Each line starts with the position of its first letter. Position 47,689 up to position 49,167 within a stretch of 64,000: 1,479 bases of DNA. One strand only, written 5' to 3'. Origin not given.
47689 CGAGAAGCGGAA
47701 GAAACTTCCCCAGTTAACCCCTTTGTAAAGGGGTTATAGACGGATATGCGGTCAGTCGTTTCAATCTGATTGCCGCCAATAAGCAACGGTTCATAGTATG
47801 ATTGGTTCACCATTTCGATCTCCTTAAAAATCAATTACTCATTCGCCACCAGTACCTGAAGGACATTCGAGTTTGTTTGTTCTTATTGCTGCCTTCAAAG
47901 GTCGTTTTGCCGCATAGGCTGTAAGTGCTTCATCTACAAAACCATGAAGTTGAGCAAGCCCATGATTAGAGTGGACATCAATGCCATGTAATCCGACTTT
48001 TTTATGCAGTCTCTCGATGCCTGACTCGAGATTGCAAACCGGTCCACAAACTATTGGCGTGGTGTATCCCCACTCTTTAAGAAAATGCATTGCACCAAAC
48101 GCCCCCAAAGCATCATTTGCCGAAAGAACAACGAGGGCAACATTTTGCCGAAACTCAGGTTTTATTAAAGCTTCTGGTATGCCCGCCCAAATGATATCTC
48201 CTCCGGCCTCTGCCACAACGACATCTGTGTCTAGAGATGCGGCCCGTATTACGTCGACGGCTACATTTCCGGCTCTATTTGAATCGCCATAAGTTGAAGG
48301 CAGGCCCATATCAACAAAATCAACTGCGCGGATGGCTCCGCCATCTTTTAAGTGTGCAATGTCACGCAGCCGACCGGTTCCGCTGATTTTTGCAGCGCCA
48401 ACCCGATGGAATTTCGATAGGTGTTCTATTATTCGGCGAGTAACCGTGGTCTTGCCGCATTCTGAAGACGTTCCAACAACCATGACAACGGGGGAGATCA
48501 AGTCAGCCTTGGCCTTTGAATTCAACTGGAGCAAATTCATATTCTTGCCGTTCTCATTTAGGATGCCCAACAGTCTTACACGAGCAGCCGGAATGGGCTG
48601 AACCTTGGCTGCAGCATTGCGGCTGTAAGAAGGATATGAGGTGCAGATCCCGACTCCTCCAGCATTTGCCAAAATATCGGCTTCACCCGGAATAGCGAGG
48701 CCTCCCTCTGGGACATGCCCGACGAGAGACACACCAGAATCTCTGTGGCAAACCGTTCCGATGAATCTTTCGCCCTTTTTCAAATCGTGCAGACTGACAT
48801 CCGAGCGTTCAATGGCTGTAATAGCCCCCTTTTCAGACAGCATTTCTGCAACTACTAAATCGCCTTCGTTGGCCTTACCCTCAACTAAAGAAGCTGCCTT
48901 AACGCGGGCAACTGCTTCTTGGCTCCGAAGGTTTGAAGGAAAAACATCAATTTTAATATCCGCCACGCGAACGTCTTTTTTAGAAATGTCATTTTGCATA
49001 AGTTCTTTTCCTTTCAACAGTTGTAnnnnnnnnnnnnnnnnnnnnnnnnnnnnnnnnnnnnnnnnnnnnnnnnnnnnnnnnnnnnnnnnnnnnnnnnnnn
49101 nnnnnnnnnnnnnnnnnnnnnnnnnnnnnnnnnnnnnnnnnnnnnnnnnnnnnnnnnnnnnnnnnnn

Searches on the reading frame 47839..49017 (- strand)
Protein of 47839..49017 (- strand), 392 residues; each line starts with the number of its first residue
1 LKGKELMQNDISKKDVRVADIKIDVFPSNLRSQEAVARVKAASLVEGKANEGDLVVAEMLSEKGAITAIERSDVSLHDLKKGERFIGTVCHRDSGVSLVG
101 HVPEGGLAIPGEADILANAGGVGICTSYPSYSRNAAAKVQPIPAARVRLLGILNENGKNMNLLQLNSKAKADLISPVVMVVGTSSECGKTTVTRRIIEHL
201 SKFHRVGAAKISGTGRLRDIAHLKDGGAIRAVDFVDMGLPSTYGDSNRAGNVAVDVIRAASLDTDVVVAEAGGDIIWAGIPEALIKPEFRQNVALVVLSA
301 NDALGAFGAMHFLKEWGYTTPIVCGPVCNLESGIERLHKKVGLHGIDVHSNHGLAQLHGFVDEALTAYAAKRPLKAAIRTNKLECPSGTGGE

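Call 5: search_protein_families(library=pfam, proteins=[window:47839-49017:-])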
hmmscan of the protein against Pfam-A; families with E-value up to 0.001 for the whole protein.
window:47839-49017:- (392 aa): 0 families

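Call 6: search_protein_families(library=ncbifam, proteins=[window:47839-49017:-])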
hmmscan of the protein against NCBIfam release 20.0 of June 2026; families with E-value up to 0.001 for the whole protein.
window:47839-49017:- (392 aa): 0 families

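Call 15: search_protein_families(library=pfam, proteins=[window:47839-49017:-], max_evalue=10)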
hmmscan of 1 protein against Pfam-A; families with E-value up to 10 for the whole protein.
window:47839-49017:- (392 aa): 3 families
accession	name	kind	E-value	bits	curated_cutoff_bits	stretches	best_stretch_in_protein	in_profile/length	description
PF07755.17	DUF1611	-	0.0069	16.3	25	1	172-202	9-39/201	Domain of unknown function (DUF1611_C) P-loop domain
PF01656.29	CbiA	-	0.021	15.2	25.4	1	178-212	1-36/125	CobQ/CobB/MinD/ParA nucleotide binding domain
PF00485.24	PRK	-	0.18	12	22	1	179-203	2-26/196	Phosphoribulokinase / Uridine kinase family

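Call 20: find_homologous_proteins(query=window:47839-49017:-)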
Query window:47839-49017:- (392 aa): 19 proteins with E <= 0.001 among 8000 candidates.
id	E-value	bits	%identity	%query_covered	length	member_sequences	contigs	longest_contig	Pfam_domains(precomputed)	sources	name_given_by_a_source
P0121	2.7e-250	848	100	98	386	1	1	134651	-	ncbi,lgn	-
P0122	1.0e-47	181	36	83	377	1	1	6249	-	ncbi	-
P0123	1.2e-31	128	34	77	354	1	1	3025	-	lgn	-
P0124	1.8e-30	124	34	77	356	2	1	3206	-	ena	-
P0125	1.6e-28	118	33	78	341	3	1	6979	-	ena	-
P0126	3.4e-27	114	34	80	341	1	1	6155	-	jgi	jgi:hypothetical protein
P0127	2.8e-25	107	34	74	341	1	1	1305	-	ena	-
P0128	8.4e-25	106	33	77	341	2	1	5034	-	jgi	-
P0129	1.3e-18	85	28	81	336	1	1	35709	-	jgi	-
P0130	1.7e-18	85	28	85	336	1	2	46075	-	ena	-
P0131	2.3e-14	71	34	46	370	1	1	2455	-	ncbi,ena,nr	ncbi:MAG TPA: DUF1611 domain-containing protein [Usitatibacter sp.]|nr:DUF1611 domain-containing pro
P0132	1.0e-10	59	33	44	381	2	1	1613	-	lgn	-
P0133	9.2e-10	56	32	45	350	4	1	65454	-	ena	-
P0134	7.6e-9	53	26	88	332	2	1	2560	-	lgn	-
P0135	1.9e-8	52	30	45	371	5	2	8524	-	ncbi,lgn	-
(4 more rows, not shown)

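Call 22: find_encoding_contigs(protein=P0122, flank=10000, max_places=2)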
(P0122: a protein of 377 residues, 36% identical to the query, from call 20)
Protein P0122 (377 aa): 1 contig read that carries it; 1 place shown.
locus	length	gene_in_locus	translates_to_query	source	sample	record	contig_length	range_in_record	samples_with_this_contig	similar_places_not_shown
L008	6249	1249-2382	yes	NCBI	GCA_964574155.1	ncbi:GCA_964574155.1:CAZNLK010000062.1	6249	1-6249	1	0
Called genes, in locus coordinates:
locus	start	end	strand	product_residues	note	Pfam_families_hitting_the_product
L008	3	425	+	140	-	?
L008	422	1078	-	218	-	PF13737:DDE_Tnp_1_5, PF01609:DDE_Tnp_1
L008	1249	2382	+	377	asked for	-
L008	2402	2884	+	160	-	-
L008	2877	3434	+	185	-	PF02775:TPP_enzyme_C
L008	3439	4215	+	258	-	PF13489:Methyltransf_23 (weak), PF01209:Ubie_methyltran, PF13847:Methyltransf_31, PF08241:Methyltransf_11, PF08242:Methyltransf_12, PF13649:Methyltransf_25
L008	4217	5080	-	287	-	PF13714:PEP_mutase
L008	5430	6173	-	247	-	PF00925:GTP_cyclohydro2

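Call 23: find_encoding_contigs(protein=P0130, flank=10000, max_places=2)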
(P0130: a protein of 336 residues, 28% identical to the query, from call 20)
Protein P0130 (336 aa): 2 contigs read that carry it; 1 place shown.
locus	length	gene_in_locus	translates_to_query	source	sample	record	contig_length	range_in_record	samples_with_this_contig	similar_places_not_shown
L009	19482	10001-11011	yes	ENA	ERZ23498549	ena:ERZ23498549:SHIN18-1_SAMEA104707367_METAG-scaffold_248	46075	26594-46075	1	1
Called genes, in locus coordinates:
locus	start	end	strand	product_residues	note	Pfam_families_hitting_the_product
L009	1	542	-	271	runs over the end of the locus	PF00528:BPD_transp_1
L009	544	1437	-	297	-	PF00528:BPD_transp_1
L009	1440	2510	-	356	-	PF00005:ABC_tran, PF13304:AAA_21 (faint), PF08402:TOBE_2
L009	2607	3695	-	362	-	PF01547:SBP_bac_1, PF13416:SBP_bac_8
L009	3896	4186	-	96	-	PF00111:Fer2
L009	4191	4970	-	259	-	PF03476:MOSC_N (weak), PF03473:MOSC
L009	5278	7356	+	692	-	PF00724:Oxidored_FMN, PF00890:FAD_binding_2 (weak), PF07992:Pyr_redox_2, PF12831:FAD_oxidored, PF13450:NAD_binding_8 (faint), PF22620:OYE-like_second_a-b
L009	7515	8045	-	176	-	PF00578:AhpC-TSA, PF08534:Redoxin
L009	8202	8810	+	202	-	PF01613:Flavin_Reduct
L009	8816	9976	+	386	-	PF01546:Peptidase_M20, PF07687:M20_dimer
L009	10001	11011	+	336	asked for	-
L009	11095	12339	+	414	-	PF00890:FAD_binding_2 (faint), PF01134:GIDA (faint), PF01266:DAO, PF05834:Lycopene_cycl (faint), PF07992:Pyr_redox_2 (faint), PF13450:NAD_binding_8 (faint)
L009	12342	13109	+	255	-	PF00106:adh_short, PF08659:KR, PF23441:SDR (faint), PF13561:adh_short_C2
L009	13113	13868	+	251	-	PF00106:adh_short, PF08659:KR, PF13561:adh_short_C2, PF23441:SDR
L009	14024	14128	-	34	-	-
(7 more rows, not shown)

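Call 35: find_related_loci(query=A5, collection=genome_contigs, flank=10000)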
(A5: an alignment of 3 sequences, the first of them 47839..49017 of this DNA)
Query A5 (392 aa) in genome_contigs; peptide patterns used: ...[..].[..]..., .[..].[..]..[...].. (x = any residue, [..] = any of these).
145 stretches matched a pattern; 83 encode a relative of the query (tblastn E <= 1e-3); the best 80 are kept; 80 distinct loci.
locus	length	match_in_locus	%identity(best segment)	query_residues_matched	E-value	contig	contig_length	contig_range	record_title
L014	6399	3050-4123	33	5-365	9e-46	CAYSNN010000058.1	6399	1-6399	MAG TPA_asm: uncultured Gammaproteobacteria bacterium isolate binchicken_co251_42 genome assembly, contig: NODE_17375_le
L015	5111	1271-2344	33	5-365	8e-46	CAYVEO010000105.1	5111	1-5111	MAG TPA_asm: uncultured Planctomycetia bacterium isolate SRP090828_co3_47 genome assembly, contig: NODE_3992_length_5111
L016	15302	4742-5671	33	11-324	5e-42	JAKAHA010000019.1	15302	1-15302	MAG: bacterium isolate WY2.bin75 NODE_5626_length_15302_cov_1.809028, whole genome shotgun sequence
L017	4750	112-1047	32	7-322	3e-40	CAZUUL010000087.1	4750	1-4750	MAG TPA_asm: uncultured Gammaproteobacteria bacterium isolate binchicken_co95_36 genome assembly, contig: NODE_11124_len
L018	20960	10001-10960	34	4-322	7e-40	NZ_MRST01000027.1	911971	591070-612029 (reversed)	Pseudomonas fluorescens strain EK007-RG4 NODE_1_length_911971_cov_72.8025_ID_1, whole genome shotgun sequence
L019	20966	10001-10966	33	5-322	2e-39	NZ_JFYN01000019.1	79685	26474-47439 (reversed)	Pseudomonas sp. RIT288 contigs26, whole genome shotgun sequence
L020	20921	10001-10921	34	8-322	6e-39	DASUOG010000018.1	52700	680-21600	MAG TPA_asm: Candidatus Saccharimonadales bacterium isolate SMAG_U1622 k141_1010048, whole genome shotgun sequence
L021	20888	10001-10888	35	21-316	3e-38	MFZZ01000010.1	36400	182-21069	MAG: Candidatus Roizmanbacteria bacterium RIFCSPHIGHO2_12_FULL_38_13 rifcsphigho2_12_scaffold_1396, whole genome shotgun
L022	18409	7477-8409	32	7-322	3e-38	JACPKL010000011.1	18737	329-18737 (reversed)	MAG: Candidatus Daviesbacteria bacterium isolate NC_groundwater_493_Ag_S-0.1um_36_17 S35_SO-1_scaffold_473366, whole gen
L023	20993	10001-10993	34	12-341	7e-37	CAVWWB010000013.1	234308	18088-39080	MAG: uncultured Alphaproteobacteria bacterium isolate MFD09603.bin.3.268 genome assembly, contig: contig_43919, whole ge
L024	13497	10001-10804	32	46-316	8e-36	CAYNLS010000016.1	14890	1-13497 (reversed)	MAG TPA_asm: uncultured Gammaproteobacteria bacterium isolate SRP269290_co3_853 genome assembly, contig: NODE_4518_lengt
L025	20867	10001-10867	33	23-316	7e-36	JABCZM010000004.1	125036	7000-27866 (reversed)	MAG: Candidatus Saccharibacteria bacterium isolate Inc-BW-C-12-M_MAG58 Ga0210394_10000256, whole genome shotgun sequence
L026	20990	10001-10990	33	25-353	4e-35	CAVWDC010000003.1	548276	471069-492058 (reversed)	MAG: uncultured Alphaproteobacteria bacterium isolate MFD04944.bin.2.209 genome assembly, contig: contig_20455, whole ge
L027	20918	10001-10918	30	39-348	7e-34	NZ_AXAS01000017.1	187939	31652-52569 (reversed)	Bradyrhizobium sp. Ec3.3 YUUDRAFT_scaffold_15.16_C, whole genome shotgun sequence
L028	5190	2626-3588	33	29-348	3e-34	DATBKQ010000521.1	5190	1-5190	MAG TPA_asm: Acetobacteraceae bacterium isolate SMAG_U3950 k141_550909, whole genome shotgun sequence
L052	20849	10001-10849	33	27-317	2e-28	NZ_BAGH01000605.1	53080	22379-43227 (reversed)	Nocardia tenerifensis NBRC 101015, whole genome shotgun sequence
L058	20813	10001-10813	34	45-317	1e-30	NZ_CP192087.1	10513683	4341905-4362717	Nocardia sp. CA-128927 chromosome, complete genome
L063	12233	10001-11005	26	22-363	2e-25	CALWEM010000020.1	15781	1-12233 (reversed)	MAG: uncultured Clostridia bacterium isolate E06__bin220 genome assembly, contig: E06__k127_4438594, whole genome shotgu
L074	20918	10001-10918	30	39-348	2e-32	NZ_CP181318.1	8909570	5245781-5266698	Bradyrhizobium ganzhouense strain JCM19881 chromosome, complete genome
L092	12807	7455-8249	33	50-317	2e-26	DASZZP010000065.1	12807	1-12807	MAG TPA_asm: Thermoanaerobaculia bacterium isolate SMAG_U6239 k141_69957, whole genome shotgun sequence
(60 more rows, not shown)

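Call 39: predict_structure(alignment_id=A4)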
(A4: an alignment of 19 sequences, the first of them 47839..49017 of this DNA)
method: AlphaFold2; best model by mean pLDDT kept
length: 392 residues; sequences in the alignment: 19
mean_pLDDT: 88.3   pTM: 0.86
mean pLDDT of the five models: 88.3, 88.1, 87.0, 86.7, 86.5
residues with pLDDT >= 90: 288; 70-90: 60; 50-70: 25; < 50: 19
segments of 3 or more residues with pLDDT < 50: 1-6, 379-386, 388-392
pLDDT, mean of each block of 10 residues (from residue 1): 46 75 94 87 96 97 89 94 97 88 96 96 91 60 92 95 81 92 93 97 97 94 97 94 90 94 96 87 91 96 95 94 96 94 95 94 92 58 45 36
secondary structure, 60 per line:
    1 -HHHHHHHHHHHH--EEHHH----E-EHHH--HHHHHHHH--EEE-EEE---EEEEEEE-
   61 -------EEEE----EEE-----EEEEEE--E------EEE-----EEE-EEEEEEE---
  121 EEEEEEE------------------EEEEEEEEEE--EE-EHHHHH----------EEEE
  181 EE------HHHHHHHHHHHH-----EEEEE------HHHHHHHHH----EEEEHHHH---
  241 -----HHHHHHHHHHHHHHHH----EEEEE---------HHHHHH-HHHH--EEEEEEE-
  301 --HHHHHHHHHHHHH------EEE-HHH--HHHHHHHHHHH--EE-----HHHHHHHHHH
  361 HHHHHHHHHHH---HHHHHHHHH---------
elements in order: H2-13 H33-40 E43-45 E47-49 E53-59 E68-71 E76-78 E84-89 E99-101 E107-109 E111-117 E121-127 E146-155 H162-166 E177-182 H189-200 E206-210 H217-225 E230-233 H234-237 H246-261 E266-270 H280-285 H287-290 E293-299 H303-315 E322-324 H331-341 H351-371 H375-383

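Call 40: search_protein_families(library=pfam, proteins=[L018:6195-6788:+, L018:7106-7570:+, L018:11122-11862:+, L018:14482-15369:+, L018:15459-16259:-, L018:4481-5629:-, L018:17589-18848:-, L063:5064-6350:+, L063:3568-5076:+, L025:8021-8677:+], max_evalue=0.01)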
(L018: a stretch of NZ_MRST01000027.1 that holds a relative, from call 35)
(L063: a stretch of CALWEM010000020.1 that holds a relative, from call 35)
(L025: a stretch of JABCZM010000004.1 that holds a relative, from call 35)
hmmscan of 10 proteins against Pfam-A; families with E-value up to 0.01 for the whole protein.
L018:6195-6788:+ (198 aa): 2 families
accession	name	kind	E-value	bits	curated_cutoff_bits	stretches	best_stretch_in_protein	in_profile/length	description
PF08239.17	SH3_3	-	3e-09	37.4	27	1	88-135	1-51/54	Bacterial SH3 domain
PF06347.19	SH3_4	-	0.00013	22.1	24.1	1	87-128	2-46/56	Bacterial SH3 domain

L018:7106-7570:+ (155 aa): 5 families
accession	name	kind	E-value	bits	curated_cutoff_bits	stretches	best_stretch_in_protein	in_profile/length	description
PF13614.12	AAA_31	-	5.3e-13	49.7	27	1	9-119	1-111/177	AAA domain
PF01656.29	CbiA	-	9.7e-12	45.4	25.4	1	13-59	2-48/125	CobQ/CobB/MinD/ParA nucleotide binding domain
PF10609.15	ParA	-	2.5e-06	27.5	27.1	1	10-82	4-77/246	NUBPL iron-transfer P-loop NTPase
PF02374.21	ArsA_ATPase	-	5.8e-06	26.2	24.3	1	14-57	5-48/305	Anion-transporting ATPase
PF06564.18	CBP_BcsQ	-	0.0068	16.4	21.3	1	9-65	1-57/234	Cellulose biosynthesis protein BcsQ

L018:11122-11862:+ (247 aa): 1 family
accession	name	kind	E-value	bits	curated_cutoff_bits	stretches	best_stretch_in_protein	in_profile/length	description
PF01925.25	TauE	-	6.3e-28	98.5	32.6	1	16-245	3-237/237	Sulfite exporter TauE/SafE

L018:14482-15369:+ (296 aa): 1 family
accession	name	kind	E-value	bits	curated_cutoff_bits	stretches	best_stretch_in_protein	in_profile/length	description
PF02668.22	TauD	-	7.9e-07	29.7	27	1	31-271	27-254/267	Taurine catabolism dioxygenase TauD, TfdA family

L018:15459-16259:- (267 aa): 6 families
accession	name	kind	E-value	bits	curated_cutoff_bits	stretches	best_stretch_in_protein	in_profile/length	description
PF08241.18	Methyltransf_11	-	7.2e-17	62.2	21.2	1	59-146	2-93/95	Methyltransferase domain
PF13649.12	Methyltransf_25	-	3.7e-15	56.8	27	1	57-144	1-97/97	Methyltransferase domain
PF08242.18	Methyltransf_12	-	1.6e-06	29.2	30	1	58-146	1-98/98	Methyltransferase domain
PF13489.12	Methyltransf_23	-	2.3e-06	27.9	27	1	51-147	20-116/164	Methyltransferase domain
PF13847.12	Methyltransf_31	-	7.8e-05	22.8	27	1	54-146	4-107/145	Methyltransferase domain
PF01209.24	Ubie_methyltran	-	0.00017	21.5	20.1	1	46-148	40-151/233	ubiE/COQ5 methyltransferase family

L018:4481-5629:- (383 aa): 1 family
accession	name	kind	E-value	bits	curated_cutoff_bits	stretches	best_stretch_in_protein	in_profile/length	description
PF00724.26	Oxidored_FMN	-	1.3e-75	255.3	27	1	18-352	1-340/342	NADH:flavin oxidoreductase / NADH oxidase family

L018:17589-18848:- (420 aa): 4 families
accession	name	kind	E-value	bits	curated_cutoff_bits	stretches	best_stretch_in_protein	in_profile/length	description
PF03594.19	BenE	-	1.4e-129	432.7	27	1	31-402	7-378/378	Benzoate membrane transport protein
PF16983.11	MFS_MOT1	-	1.1e-05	26.2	30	2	70-153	31-107/111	Molybdate transporter of MFS superfamily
PF12670.12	DUF3792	-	0.00041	20.9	31.3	1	271-357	30-114/115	Protein of unknown function (DUF3792)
PF00860.26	Xan_ur_permease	-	0.0082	15.3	27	0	74-237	47-239/389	Permease family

L063:5064-6350:+ (429 aa): 1 family
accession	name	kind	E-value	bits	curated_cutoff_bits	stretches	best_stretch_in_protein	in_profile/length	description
PF23679.1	UPA-FIIND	-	0.001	20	27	1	129-212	8-92/117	UPA-FIIND domain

L063:3568-5076:+ (503 aa): 1 family
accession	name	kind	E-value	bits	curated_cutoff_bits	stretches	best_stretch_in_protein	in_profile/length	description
PF14808.11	TMEM164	-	1.3e-17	64.5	25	1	227-458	2-216/217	TMEM164 family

L025:8021-8677:+ (219 aa): 8 families
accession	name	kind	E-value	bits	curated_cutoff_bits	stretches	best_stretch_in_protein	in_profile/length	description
PF13419.12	HAD_2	-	9.1e-18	65.4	23.8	1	23-196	3-177/178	Haloacid dehalogenase-like hydrolase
PF00702.32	Hydrolase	-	3.9e-14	53.9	26.4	1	18-188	1-188/191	haloacid dehalogenase-like hydrolase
PF08282.18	Hydrolase_3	-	2.1e-06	28.1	20.9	1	138-191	170-223/255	haloacid dehalogenase-like hydrolase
PF12710.13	HAD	-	5e-06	27.5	27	1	22-187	2-188/189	haloacid dehalogenase-like hydrolase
PF06888.18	Put_Phosphatase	-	0.00082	19.3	27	0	21-154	3-124/234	Putative Phosphatase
PF12689.13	Acid_PPase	-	0.00083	19.7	27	1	138-195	91-148/169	Acid Phosphatase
PF13242.12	Hydrolase_like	-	0.0026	18.1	22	1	159-196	9-47/75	HAD-hyrolase-like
PF05116.19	S6PP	-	0.0076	16.3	20.3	0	144-187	154-197/247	Sucrose-6F-phosphate phosphohydrolase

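Call 43: fold_search(model_id=the predicted structure, library=pdb)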
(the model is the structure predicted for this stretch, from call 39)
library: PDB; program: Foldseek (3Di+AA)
matches with E <= 10: 1669; with E <= 0.001: 181
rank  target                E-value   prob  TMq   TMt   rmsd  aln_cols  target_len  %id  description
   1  3of5_B                1.2e-06  1.00  0.34  0.57   5.5       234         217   13  Crystal Structure of a Dethiobiotin Synthetase from Francisella tularensis subsp. tularensis SCHU S4 (released 2011-02-02)
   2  1dae                  1.8e-06  1.00  0.33  0.55   5.3       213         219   14  DETHIOBIOTIN SYNTHETASE COMPLEXED WITH 3-(1-AMINOETHYL) NONANEDIOIC ACID (released 1996-06-20)
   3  1vma_A                1.8e-06  1.00  0.31  0.40  10.4       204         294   21  Crystal structure of Cell division protein ftsY (TM0570) from Thermotoga maritima at 1.60 A resolution (released 2004-09-28)
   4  2hf8_B                1.9e-06  1.00  0.33  0.56   5.7       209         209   11  Crystal structure of HypB from Methanocaldococcus jannaschii in the triphosphate form, in complex with zinc (released 2006-07-04)
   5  1dts                  2.5e-06  1.00  0.33  0.55   5.1       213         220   14  CRYSTAL STRUCTURE OF AN ATP DEPENDENT CARBOXYLASE, DETHIOBIOTIN SYNTHASE, AT 1.65 ANGSTROMS RESOLUTION (released 1995-04-20)
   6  5l3r_D                2.5e-06  1.00  0.32  0.41  11.8       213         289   18  Structure of the GTPase heterodimer of chloroplast SRP54 and FtsY from Arabidopsis thaliana (released 2016-06-08)
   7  5l3s_H                3.3e-06  1.00  0.31  0.42  10.8       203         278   21  Structure of the GTPase heterodimer of crenarchaeal SRP54 and FtsY (released 2016-06-08)
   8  5l3s_B                3.8e-06  1.00  0.30  0.39  22.4       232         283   18  Structure of the GTPase heterodimer of crenarchaeal SRP54 and FtsY (released 2016-06-08)
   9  6cy1_B                4.5e-06  1.00  0.28  0.35  11.9       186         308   22  Crystal structure of Signal recognition particle receptor FtsY from Elizabethkingia anophelis (released 2018-05-02)
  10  5l3r_B                6.2e-06  1.00  0.32  0.42  11.6       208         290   18  Structure of the GTPase heterodimer of chloroplast SRP54 and FtsY from Arabidopsis thaliana (released 2016-06-08)
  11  4ak9_A                6.5e-06  1.00  0.33  0.41  11.0       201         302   18  Structure of chloroplast FtsY from Physcomitrella patens (released 2013-01-16)
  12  5l3s_F                7.9e-06  1.00  0.32  0.43  10.8       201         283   19  Structure of the GTPase heterodimer of crenarchaeal SRP54 and FtsY (released 2016-06-08)
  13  6fqd_A                8.4e-06  1.00  0.32  0.44  10.7       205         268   19  Escherichia Coli Signal Recognition Particle Receptor FtsY NGdN1 (released 2018-05-09)
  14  8sbr_A                8.9e-06  1.00  0.35  0.27   6.2       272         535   13  E coli. CTP synthase in complex with CTP (sodium malonate + 20 mM MgCl2) (released 2023-05-24)
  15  3of5_A                8.9e-06  1.00  0.33  0.55   5.9       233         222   12  Crystal Structure of a Dethiobiotin Synthetase from Francisella tularensis subsp. tularensis SCHU S4 (released 2011-02-02)
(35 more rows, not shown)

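Call 57: search_protein_families(library=pfam, proteins=[L074:3423-5942:-, L074:6014-7339:-, L074:7685-9046:-, L074:6302-9574:+, L074:9953-10936:+, L074:10974-11660:-, L074:11700-15023:-, L074:15127-16011:+, L074:15998-17203:+, L074:16310-17962:-], max_evalue=0.001)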
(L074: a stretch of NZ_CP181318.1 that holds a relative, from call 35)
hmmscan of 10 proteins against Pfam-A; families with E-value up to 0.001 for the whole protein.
L074:3423-5942:- (839 aa): 0 families

L074:6014-7339:- (441 aa): 0 families

L074:7685-9046:- (453 aa): 0 families

L074:6302-9574:+ (1090 aa): 6 families
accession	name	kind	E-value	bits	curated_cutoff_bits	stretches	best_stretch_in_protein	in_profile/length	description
PF00211.25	Guanylate_cyc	-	1.4e-20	74.1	21.9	1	81-258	7-182/183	Adenylate and Guanylate cyclase catalytic domain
PF13191.12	AAA_16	-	4.2e-20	73.4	32.6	1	278-464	2-167/167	AAA ATPase domain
PF00536.37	SAM_1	-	1.6e-15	57.6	23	1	2-58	6-63/64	SAM domain (Sterile alpha motif)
PF07647.24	SAM_2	-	1.3e-11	44.9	20.5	1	2-58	7-65/66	SAM domain (Sterile alpha motif)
PF13401.12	AAA_22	-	3.9e-09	37.3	27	1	299-466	4-123/130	AAA domain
PF20703.3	nSTAND1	-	0.00034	20.8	27.1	0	279-483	17-175/379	Novel STAND NTPase 1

L074:9953-10936:+ (327 aa): 0 families

L074:10974-11660:- (228 aa): 6 families
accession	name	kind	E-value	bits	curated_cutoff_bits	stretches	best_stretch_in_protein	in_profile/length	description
PF13649.12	Methyltransf_25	-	3.3e-11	44.2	27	1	56-147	1-96/97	Methyltransferase domain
PF08241.18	Methyltransf_11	-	1.1e-07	32.8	21.2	1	57-151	1-94/95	Methyltransferase domain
PF13489.12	Methyltransf_23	-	5.2e-05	23.5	27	1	42-154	12-118/164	Methyltransferase domain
PF01728.25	FtsJ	-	5.7e-05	23.5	24.1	1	52-112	21-81/181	FtsJ-like methyltransferase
PF08242.18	Methyltransf_12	-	0.0004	21.5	30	1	57-150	1-98/98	Methyltransferase domain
PF01209.24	Ubie_methyltran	-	0.00085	19.2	20.1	1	50-118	45-119/233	ubiE/COQ5 methyltransferase family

L074:11700-15023:- (1107 aa): 5 families
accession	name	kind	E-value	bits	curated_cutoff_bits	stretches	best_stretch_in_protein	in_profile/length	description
PF00211.25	Guanylate_cyc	-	1.4e-18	67.6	21.9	1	77-251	8-179/183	Adenylate and Guanylate cyclase catalytic domain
PF13191.12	AAA_16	-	1e-17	65.6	32.6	1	272-460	1-167/167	AAA ATPase domain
PF13240.11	Zn_Ribbon_1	-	1.4e-09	37.8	25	2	30-48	2-20/23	zinc-ribbon domain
PF12773.13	DZR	-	6.2e-08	33.1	27.3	1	5-48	1-45/45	Double zinc ribbon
PF13248.11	Zn_ribbon_3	-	6.1e-06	25.9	27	1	5-26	5-26/26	zinc-ribbon domain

L074:15127-16011:+ (294 aa): 0 families

L074:15998-17203:+ (401 aa): 0 families

L074:16310-17962:- (550 aa): 3 families
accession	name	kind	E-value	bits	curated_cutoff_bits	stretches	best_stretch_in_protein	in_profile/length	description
PF00005.33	ABC_tran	-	6.6e-28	98.5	25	1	251-409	2-137/137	ABC transporter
PF08352.17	oligo_HPY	-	5e-19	68.9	27.1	1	460-528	1-65/65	Oligopeptide/dipeptide transporter, C-terminal region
PF13304.12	AAA_21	-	1.6e-07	32.2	27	1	373-444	230-303/304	AAA domain, putative AbiEii toxin, Type IV TA system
